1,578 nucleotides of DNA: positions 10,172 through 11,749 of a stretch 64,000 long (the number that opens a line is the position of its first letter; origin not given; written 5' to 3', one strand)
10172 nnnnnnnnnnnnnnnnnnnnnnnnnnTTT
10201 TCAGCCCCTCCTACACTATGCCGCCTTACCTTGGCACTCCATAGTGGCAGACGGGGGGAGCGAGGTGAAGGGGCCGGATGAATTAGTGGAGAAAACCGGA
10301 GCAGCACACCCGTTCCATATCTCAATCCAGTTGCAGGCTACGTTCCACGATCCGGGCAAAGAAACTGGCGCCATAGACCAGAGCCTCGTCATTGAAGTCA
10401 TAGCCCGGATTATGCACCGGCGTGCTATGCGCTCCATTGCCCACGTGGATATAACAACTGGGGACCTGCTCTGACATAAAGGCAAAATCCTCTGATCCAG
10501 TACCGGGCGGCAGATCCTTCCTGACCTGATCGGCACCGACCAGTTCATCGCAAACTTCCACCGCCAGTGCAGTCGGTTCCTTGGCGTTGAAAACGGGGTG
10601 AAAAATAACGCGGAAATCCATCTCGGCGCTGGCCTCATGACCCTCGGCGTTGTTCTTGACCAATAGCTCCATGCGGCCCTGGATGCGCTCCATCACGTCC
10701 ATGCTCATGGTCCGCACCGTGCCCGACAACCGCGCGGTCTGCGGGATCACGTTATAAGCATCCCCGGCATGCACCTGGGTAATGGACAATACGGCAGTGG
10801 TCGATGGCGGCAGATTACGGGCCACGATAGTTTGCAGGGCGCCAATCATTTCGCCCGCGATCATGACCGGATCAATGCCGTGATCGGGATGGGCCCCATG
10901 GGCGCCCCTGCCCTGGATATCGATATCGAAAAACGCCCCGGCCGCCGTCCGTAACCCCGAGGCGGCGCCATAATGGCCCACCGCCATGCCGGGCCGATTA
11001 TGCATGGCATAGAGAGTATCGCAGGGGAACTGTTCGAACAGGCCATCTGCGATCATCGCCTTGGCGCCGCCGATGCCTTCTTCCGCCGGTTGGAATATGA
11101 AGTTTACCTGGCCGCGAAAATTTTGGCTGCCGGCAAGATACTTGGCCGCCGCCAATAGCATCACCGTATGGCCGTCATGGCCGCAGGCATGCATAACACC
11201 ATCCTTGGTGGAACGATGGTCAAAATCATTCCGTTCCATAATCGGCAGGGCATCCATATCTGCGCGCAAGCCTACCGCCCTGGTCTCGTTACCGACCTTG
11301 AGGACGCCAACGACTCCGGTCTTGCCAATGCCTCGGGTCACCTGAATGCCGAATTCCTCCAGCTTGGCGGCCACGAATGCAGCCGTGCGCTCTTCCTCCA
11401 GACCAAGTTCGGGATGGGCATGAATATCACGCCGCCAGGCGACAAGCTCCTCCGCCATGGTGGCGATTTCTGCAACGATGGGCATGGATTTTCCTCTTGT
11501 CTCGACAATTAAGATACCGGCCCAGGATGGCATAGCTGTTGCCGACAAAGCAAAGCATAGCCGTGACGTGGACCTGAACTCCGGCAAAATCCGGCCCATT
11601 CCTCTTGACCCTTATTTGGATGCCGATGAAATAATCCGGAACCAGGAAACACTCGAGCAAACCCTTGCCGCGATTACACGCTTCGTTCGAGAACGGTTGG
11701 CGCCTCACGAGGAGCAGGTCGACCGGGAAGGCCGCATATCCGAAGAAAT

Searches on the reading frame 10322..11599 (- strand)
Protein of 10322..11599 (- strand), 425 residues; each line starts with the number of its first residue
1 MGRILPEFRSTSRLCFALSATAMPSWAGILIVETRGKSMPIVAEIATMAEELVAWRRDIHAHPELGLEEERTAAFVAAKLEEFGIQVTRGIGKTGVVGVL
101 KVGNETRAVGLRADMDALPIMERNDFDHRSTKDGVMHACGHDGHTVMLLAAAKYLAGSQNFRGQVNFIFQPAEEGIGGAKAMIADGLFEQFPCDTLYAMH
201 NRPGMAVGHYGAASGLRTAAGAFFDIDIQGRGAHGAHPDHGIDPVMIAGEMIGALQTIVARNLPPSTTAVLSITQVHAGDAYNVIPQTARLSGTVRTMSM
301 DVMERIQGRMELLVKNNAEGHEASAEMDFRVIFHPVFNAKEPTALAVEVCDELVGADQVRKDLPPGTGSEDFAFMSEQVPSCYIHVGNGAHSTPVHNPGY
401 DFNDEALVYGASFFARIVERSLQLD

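Call 5: search_protein_families(library=pfam, proteins=[window:10322-11599:-])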
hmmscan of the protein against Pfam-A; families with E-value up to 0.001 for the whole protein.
window:10322-11599:- (425 aa): 2 families
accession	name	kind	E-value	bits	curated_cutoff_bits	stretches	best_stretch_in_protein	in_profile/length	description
PF01546.33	Peptidase_M20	-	1e-40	140.3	24.6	1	111-419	2-205/206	Peptidase family M20/M25/M40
PF07687.19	M20_dimer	-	1.5e-10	41.4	21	1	224-320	9-105/107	Peptidase dimerisation domain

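Call 6: search_protein_families(library=ncbifam, proteins=[window:10322-11599:-])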
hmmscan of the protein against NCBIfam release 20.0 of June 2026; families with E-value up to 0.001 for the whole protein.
window:10322-11599:- (425 aa): 20 families
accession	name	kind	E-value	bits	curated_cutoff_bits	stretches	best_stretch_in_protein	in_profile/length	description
TIGR01891.1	amidohydrolases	subfamily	2.4e-105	352.7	153.75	1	52-409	1-365/366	amidohydrolase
NF040868.1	carboxypep_CpsA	equivalog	1.7e-92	310.2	500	1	41-417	4-385/391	carboxypeptidase CpsA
NF038260.1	ectoine_DoeB_2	equivalog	8.8e-91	304.6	550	1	50-418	6-376/378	N(2)-acetyl-L-2,4-diaminobutanoate deacetylase DoeB2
TIGR01892.1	AcOrn-deacetyl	equivalog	6e-12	45.3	297.7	1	75-356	23-310/365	acetylornithine deacetylase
TIGR01246.1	dapE_proteo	equivalog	4.7e-09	35.7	361.8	1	72-317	21-275/370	succinyl-diaminopimelate desuccinylase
NF005602.0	PRK07338.1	equivalog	8.5e-09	34.5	357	1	145-329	137-310/409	hydrolase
NF009555.0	PRK13004.1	equivalog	4.4e-08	32.4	321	0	224-313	186-278/399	YgeY family selenium metabolism-linked hydrolase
NF006365.0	PRK08588.1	subfamily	5e-08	32.6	289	1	71-381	28-344/383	succinyl-diaminopimelate desuccinylase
TIGR01900.1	dapE-gram_pos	equivalog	2e-07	30.3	304.2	1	52-296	5-243/351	succinyl-diaminopimelate desuccinylase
NF005710.0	PRK07522.1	subfamily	4.9e-07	29.2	412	1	223-360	184-333/391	acetylornithine deacetylase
NF004788.0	PRK06133.1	subfamily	9.9e-07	28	349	1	163-335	167-327/417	glutamate carboxypeptidase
TIGR01879.1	hydantase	subfamily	2.1e-06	27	204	1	222-387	208-369/401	hydantoinase/carbamoylase family amidase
TIGR01910.1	DapE-ArgE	subfamily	2.3e-06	27.1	217.6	1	141-337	106-300/373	ArgE/DapE family deacylase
NF009557.0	PRK13009.1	equivalog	2.6e-06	26.8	284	1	143-375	104-331/377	succinyl-diaminopimelate desuccinylase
NF006769.0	PRK09290.1-3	subfamily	3.6e-06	25.9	452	1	222-387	218-379/417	allantoate amidohydrolase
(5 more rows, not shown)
